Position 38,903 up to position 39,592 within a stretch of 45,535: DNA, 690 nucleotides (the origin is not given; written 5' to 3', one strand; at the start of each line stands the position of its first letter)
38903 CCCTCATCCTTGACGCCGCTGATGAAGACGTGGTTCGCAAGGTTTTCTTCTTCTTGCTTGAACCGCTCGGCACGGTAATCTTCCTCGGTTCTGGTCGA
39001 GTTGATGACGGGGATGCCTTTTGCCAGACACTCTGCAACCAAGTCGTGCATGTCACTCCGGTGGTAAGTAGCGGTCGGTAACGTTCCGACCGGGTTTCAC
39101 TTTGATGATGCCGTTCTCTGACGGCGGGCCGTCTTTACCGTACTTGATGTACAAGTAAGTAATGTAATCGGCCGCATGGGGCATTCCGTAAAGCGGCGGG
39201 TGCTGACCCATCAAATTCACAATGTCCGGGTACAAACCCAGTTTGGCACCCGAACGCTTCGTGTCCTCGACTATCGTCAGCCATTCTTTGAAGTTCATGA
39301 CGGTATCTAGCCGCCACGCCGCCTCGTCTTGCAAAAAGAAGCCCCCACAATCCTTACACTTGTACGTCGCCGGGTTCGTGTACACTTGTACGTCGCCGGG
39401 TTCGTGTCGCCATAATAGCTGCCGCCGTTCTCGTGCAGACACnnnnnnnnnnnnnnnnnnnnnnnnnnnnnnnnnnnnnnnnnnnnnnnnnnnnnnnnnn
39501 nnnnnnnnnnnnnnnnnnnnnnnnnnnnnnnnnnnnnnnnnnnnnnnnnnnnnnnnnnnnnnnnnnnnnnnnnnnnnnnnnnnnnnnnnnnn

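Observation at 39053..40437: ADP-ribosylglycohydrolase gene inactivated or truncated by a perfect 26-bp tandem duplication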

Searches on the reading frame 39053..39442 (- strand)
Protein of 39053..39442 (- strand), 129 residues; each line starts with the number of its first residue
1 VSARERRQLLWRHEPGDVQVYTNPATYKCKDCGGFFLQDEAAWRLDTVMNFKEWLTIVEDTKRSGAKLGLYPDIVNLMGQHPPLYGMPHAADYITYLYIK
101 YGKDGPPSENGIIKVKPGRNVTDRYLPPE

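Call 12: list_cluster_members(proteins=[P0001, window:39053-39442:-, P0002])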
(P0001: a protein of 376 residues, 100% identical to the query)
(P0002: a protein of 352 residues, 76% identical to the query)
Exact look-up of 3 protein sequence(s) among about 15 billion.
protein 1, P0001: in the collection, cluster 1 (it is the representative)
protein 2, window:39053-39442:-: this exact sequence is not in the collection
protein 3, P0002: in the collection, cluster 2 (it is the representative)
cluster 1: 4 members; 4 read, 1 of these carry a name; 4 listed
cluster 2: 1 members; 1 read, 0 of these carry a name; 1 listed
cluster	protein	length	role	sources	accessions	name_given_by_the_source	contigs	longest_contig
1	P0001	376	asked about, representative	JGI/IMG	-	ADP-ribosyl-[dinitrogen reductase] hydrolase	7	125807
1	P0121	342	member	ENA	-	-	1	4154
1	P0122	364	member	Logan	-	-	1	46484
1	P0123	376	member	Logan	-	-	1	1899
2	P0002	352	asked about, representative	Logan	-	-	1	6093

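Call 14: find_encoding_contigs(protein=P0122, flank=3000, max_places=4)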
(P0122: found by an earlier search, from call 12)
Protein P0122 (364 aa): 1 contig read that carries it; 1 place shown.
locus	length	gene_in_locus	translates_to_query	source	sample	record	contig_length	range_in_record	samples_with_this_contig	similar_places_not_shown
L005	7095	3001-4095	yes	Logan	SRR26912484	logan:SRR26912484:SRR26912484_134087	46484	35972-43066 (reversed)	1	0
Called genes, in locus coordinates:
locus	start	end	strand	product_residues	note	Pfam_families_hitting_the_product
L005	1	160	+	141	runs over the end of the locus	-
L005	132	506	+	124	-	-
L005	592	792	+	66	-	-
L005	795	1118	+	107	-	-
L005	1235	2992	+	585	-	PF04851:ResIII (weak)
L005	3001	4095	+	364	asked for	PF03747:ADP_ribosyl_GH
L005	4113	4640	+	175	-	-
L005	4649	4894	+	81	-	-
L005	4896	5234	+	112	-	-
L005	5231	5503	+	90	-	-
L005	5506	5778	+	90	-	-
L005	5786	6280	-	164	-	-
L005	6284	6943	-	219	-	-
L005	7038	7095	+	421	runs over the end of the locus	-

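Call 17: find_encoding_contigs(protein=P0123, flank=3000, max_places=3)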
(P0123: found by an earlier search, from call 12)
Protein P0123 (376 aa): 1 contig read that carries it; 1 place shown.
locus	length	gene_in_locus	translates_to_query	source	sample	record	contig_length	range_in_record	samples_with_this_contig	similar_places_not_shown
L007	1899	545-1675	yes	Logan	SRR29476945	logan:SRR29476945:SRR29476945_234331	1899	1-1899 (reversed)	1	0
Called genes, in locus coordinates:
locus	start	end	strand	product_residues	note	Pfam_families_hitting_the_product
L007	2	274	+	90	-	?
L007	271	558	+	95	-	-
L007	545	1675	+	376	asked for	PF03747:ADP_ribosyl_GH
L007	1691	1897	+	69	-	?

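Call 18: find_encoding_contigs(protein=P0121, flank=3000, max_places=3)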
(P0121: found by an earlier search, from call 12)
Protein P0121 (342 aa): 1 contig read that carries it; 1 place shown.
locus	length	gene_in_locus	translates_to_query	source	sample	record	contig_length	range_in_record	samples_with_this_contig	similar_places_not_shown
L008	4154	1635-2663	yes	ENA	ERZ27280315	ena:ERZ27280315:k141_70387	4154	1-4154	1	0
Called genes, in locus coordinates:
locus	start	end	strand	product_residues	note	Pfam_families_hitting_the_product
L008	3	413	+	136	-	?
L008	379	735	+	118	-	-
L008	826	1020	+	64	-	-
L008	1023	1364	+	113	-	-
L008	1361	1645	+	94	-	-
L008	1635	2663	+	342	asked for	PF03747:ADP_ribosyl_GH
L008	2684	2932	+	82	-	-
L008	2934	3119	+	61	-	-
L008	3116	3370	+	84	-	-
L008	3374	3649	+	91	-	-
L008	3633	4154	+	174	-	?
